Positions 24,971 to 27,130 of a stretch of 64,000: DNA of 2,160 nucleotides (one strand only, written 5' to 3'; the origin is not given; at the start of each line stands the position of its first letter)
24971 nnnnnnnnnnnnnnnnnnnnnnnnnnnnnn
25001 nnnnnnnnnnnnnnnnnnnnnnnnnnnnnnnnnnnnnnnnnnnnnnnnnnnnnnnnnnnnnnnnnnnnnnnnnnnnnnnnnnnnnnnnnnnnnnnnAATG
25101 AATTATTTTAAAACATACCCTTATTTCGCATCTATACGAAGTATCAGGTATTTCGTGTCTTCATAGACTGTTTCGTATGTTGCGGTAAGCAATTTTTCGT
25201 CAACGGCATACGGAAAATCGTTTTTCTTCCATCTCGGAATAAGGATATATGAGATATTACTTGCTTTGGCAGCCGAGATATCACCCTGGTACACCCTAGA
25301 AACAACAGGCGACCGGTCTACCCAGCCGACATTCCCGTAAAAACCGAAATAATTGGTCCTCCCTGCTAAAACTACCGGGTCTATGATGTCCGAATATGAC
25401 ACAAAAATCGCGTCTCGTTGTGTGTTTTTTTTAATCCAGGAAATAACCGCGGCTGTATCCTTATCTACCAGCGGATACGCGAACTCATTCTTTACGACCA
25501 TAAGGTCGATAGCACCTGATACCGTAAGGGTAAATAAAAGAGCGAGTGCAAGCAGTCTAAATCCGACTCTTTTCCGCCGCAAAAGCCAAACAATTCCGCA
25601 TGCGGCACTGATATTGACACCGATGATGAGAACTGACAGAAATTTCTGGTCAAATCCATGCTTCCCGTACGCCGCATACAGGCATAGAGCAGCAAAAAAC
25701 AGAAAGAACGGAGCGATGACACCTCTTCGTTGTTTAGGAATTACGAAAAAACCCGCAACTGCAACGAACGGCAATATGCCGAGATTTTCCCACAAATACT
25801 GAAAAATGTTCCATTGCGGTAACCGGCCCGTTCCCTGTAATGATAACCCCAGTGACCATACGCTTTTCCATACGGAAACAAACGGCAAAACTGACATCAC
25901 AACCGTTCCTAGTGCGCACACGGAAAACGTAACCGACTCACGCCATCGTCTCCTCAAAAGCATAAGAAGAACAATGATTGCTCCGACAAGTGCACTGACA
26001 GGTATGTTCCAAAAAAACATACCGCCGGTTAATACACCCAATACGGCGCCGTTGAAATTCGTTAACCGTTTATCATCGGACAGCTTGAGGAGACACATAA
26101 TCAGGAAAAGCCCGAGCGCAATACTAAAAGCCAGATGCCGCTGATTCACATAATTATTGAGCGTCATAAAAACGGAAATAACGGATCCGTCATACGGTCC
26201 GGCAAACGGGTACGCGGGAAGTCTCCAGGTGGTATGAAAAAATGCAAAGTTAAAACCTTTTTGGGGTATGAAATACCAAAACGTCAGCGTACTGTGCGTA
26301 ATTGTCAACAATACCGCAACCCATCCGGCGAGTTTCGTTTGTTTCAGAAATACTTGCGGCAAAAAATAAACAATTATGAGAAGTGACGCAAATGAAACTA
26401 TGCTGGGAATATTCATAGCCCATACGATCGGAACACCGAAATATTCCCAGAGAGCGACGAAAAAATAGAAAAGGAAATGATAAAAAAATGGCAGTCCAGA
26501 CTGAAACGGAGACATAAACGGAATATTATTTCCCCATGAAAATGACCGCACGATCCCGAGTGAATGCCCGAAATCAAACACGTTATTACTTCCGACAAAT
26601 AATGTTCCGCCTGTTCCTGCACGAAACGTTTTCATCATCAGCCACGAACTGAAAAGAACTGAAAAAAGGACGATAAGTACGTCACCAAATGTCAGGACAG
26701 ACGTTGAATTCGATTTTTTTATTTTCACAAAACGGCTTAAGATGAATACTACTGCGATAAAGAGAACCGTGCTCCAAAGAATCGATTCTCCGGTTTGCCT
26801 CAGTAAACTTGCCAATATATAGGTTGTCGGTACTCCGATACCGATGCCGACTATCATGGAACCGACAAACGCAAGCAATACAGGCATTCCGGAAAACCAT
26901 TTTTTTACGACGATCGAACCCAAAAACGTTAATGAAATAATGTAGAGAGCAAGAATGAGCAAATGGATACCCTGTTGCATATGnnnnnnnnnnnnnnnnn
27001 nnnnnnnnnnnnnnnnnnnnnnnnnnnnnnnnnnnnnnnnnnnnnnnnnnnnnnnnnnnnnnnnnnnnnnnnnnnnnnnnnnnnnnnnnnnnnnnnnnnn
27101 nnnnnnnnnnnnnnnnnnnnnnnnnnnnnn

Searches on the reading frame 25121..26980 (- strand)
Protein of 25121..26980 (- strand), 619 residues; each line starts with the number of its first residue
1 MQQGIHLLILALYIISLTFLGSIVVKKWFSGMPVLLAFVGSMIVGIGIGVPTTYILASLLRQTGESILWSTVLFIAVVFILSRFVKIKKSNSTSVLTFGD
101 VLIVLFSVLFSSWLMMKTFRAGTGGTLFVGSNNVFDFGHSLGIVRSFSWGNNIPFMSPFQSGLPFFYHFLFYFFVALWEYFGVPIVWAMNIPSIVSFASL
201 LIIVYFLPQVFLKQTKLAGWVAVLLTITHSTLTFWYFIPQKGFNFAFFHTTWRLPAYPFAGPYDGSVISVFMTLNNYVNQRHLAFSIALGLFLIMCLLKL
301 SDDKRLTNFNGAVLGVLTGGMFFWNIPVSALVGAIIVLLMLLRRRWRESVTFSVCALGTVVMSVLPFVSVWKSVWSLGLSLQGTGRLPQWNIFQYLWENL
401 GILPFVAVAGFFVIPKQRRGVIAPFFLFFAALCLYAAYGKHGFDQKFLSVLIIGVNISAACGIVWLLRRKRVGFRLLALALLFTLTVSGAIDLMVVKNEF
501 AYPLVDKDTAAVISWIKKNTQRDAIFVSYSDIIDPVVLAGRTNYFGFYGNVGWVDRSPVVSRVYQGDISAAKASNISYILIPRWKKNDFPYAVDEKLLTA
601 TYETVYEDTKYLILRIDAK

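Call 7: search_protein_families(library=pfam, proteins=[window:25121-26980:-], max_evalue=0.001)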
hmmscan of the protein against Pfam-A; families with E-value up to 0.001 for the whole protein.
window:25121-26980:- (619 aa): 0 families

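Call 64: search_protein_families(library=pfam, proteins=[window:25121-26980:-], max_evalue=1)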
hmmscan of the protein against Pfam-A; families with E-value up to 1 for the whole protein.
window:25121-26980:- (619 aa): 2 families
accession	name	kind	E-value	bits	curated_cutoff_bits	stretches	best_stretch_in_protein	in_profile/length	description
PF20604.3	DUF6798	-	0.029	14.5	26.9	1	508-528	2-22/61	Domain of unknown function (DUF6798)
PF01372.22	Melittin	-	0.43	11.1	20.6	0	511-521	15-25/26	Melittin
